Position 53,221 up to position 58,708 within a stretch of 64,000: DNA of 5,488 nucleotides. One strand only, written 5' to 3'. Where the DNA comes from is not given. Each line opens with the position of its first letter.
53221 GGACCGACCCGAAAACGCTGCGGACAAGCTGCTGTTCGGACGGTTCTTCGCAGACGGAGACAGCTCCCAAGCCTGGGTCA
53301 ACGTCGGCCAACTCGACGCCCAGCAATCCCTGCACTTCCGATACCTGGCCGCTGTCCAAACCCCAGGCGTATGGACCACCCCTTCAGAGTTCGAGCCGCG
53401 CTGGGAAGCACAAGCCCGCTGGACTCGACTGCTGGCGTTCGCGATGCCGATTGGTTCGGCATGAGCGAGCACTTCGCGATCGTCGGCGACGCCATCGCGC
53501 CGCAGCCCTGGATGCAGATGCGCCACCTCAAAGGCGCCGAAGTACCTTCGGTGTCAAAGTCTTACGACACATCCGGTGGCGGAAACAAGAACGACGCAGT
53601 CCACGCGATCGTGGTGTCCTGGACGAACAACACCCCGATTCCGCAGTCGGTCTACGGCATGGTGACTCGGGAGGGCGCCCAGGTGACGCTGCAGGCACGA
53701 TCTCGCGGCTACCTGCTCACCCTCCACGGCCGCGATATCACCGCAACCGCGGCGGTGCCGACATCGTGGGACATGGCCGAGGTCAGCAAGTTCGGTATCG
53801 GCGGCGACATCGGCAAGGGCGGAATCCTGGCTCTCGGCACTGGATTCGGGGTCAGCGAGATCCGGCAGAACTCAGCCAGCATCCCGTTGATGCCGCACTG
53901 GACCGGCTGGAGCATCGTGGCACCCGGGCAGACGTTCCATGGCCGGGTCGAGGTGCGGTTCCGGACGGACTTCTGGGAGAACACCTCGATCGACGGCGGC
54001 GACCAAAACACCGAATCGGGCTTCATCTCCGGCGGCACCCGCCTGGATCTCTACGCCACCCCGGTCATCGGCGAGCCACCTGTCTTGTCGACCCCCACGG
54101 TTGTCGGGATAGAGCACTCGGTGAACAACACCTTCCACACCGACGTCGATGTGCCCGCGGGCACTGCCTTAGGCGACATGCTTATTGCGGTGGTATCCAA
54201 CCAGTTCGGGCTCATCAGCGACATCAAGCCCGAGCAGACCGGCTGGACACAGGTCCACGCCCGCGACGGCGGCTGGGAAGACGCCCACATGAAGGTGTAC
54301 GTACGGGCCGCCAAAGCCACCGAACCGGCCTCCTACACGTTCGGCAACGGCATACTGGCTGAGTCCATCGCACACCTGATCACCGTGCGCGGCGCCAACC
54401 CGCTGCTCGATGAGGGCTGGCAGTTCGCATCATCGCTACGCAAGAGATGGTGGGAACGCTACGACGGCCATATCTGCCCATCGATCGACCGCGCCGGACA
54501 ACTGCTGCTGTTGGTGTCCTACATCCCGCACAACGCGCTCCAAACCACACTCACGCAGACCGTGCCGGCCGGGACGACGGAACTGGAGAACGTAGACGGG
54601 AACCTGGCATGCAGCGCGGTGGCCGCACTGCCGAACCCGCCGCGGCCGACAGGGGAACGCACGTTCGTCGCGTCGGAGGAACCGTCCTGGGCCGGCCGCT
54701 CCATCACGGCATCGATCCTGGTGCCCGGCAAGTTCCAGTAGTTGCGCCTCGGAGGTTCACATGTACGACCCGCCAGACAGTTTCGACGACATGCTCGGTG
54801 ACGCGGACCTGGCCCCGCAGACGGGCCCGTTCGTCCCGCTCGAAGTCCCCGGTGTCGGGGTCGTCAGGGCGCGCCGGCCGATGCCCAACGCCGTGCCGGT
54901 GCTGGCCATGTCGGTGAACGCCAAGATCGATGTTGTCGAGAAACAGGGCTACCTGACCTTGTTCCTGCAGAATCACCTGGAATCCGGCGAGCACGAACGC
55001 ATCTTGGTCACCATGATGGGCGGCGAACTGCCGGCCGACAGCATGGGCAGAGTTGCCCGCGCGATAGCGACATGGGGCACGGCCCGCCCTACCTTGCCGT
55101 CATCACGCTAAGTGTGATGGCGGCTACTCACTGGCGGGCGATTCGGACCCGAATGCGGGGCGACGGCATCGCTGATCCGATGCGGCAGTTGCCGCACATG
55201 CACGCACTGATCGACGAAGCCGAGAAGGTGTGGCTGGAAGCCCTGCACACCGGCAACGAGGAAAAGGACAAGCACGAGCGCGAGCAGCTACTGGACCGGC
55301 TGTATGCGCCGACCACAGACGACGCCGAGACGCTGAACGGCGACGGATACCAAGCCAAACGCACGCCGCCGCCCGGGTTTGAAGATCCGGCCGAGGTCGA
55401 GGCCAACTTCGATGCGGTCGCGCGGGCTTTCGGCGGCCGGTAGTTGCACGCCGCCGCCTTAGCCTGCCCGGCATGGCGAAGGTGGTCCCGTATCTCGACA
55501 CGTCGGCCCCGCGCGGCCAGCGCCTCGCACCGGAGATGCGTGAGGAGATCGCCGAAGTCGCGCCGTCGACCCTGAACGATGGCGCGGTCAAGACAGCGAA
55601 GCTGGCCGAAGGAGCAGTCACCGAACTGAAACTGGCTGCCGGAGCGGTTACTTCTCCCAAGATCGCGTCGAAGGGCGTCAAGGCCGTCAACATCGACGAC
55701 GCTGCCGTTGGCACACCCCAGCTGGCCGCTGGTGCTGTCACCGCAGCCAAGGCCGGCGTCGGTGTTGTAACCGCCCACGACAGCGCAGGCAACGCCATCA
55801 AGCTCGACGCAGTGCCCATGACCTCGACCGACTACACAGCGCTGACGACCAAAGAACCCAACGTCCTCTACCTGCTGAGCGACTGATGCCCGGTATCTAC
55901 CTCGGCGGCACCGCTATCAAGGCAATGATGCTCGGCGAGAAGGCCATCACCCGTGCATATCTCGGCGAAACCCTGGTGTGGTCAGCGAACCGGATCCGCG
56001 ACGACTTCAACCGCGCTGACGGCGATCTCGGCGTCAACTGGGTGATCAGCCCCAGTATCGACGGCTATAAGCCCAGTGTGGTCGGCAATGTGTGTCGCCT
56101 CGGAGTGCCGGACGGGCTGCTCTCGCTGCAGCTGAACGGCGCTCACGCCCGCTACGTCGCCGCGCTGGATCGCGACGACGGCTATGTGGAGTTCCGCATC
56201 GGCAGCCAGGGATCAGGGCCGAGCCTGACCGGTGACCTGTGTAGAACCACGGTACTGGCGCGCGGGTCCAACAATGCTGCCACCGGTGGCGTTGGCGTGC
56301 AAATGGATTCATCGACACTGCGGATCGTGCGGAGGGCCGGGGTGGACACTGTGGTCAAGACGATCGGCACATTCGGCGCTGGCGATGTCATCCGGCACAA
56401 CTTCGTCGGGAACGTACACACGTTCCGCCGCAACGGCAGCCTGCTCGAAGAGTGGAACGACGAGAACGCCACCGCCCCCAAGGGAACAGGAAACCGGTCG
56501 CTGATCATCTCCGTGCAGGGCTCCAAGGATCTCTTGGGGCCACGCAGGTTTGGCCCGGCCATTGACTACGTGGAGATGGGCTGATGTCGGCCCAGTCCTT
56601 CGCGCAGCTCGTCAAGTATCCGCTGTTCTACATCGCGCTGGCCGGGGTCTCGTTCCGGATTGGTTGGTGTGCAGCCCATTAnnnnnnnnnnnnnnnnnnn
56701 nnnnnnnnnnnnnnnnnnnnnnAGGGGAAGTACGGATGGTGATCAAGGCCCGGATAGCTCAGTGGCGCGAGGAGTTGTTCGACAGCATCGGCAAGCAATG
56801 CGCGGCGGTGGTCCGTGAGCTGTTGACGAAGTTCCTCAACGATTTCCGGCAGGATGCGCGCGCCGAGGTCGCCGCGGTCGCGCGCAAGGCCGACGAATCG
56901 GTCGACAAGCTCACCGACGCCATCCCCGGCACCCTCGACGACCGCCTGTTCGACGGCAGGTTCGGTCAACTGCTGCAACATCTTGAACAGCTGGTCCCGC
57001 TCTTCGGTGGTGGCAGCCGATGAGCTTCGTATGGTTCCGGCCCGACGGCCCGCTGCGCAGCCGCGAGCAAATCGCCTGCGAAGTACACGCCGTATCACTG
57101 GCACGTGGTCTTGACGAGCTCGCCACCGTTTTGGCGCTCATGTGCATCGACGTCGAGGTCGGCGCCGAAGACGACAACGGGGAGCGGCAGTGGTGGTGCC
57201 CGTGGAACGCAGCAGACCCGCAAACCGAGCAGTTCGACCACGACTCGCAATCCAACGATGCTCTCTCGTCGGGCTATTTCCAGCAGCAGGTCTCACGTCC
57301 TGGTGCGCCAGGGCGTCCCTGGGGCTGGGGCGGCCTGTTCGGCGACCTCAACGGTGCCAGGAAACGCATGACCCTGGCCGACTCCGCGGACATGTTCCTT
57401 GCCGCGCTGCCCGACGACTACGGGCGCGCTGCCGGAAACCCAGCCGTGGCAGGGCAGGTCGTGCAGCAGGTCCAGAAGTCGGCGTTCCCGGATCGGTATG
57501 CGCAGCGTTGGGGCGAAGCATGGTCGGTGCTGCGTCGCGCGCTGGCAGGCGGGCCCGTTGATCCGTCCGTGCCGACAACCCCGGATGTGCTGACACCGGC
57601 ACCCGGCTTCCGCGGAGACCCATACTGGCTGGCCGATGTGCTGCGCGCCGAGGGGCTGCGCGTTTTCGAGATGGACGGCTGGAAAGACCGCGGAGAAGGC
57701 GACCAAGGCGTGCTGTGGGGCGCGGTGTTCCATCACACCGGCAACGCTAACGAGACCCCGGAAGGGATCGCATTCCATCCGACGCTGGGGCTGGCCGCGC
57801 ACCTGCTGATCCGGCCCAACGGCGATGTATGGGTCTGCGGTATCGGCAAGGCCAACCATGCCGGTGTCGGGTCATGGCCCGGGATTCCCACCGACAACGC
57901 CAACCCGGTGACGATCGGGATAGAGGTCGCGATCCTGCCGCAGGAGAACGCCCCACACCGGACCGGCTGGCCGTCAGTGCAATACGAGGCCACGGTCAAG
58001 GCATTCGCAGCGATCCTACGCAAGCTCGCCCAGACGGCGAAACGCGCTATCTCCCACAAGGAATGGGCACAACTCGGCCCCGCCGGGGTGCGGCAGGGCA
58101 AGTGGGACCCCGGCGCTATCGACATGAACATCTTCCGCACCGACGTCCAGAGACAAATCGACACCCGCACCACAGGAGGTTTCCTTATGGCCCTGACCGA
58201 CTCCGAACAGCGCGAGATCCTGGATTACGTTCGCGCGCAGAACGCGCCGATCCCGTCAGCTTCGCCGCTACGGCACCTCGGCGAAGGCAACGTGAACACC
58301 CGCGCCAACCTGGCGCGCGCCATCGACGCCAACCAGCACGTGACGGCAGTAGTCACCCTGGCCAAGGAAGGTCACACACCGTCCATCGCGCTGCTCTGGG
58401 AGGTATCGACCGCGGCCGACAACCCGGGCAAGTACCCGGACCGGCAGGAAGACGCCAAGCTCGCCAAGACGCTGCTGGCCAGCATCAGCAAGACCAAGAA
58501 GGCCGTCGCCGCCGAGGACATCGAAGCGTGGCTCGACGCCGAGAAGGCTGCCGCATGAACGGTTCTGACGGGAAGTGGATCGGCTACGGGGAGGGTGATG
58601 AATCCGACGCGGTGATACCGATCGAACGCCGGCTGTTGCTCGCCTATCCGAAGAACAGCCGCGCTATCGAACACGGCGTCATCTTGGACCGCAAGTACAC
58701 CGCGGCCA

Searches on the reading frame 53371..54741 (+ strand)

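Call 8: search_protein_families(library=pfam, proteins=[window:53371-54741:+], max_evalue=0.01)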
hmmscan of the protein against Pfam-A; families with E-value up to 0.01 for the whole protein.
window:53371-54741:+ (456 aa): 1 family
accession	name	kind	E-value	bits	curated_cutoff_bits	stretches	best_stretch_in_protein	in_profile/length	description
PF23787.1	DUF7172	-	1.8e-09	38.1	27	1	32-233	8-199/201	Domain of unknown function (DUF7172)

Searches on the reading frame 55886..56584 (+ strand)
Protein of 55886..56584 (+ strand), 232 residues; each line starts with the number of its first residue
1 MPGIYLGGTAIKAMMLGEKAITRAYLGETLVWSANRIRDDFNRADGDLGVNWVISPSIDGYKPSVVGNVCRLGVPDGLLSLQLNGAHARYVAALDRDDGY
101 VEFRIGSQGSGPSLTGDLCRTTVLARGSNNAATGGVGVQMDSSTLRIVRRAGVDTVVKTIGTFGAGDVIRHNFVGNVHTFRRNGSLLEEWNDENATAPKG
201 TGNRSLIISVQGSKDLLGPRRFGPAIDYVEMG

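Call 8: search_protein_families(library=pfam, proteins=[window:55886-56584:+], max_evalue=0.01)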
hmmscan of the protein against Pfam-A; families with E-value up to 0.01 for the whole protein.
window:55886-56584:+ (232 aa): 1 family
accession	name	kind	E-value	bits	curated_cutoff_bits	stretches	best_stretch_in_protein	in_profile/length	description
PF23918.1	DUF7257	-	0.00034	20.8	27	1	38-211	29-214/239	Domain of unknown function (DUF7257)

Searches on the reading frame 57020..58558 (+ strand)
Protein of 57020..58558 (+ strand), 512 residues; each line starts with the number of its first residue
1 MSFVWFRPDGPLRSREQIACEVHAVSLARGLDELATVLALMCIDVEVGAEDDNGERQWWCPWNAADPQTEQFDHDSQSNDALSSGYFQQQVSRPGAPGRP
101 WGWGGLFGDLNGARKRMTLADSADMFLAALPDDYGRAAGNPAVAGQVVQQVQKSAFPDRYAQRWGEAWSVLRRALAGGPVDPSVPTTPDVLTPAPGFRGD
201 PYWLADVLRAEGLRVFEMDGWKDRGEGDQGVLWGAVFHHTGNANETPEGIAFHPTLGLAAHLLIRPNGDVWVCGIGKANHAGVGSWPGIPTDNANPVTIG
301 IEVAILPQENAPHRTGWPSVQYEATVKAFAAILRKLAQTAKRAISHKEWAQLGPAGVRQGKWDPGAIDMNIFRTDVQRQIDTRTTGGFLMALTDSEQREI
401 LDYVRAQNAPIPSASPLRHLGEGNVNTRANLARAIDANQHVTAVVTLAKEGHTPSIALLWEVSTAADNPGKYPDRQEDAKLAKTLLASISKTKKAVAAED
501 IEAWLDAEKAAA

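Call 8: search_protein_families(library=pfam, proteins=[window:57020-58558:+], max_evalue=0.01)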
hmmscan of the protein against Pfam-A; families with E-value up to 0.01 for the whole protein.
window:57020-58558:+ (512 aa): 1 family
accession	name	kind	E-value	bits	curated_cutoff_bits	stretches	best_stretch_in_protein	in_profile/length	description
PF01510.30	Amidase_2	-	2e-13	51.2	26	1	234-365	7-130/131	N-acetylmuramoyl-L-alanine amidase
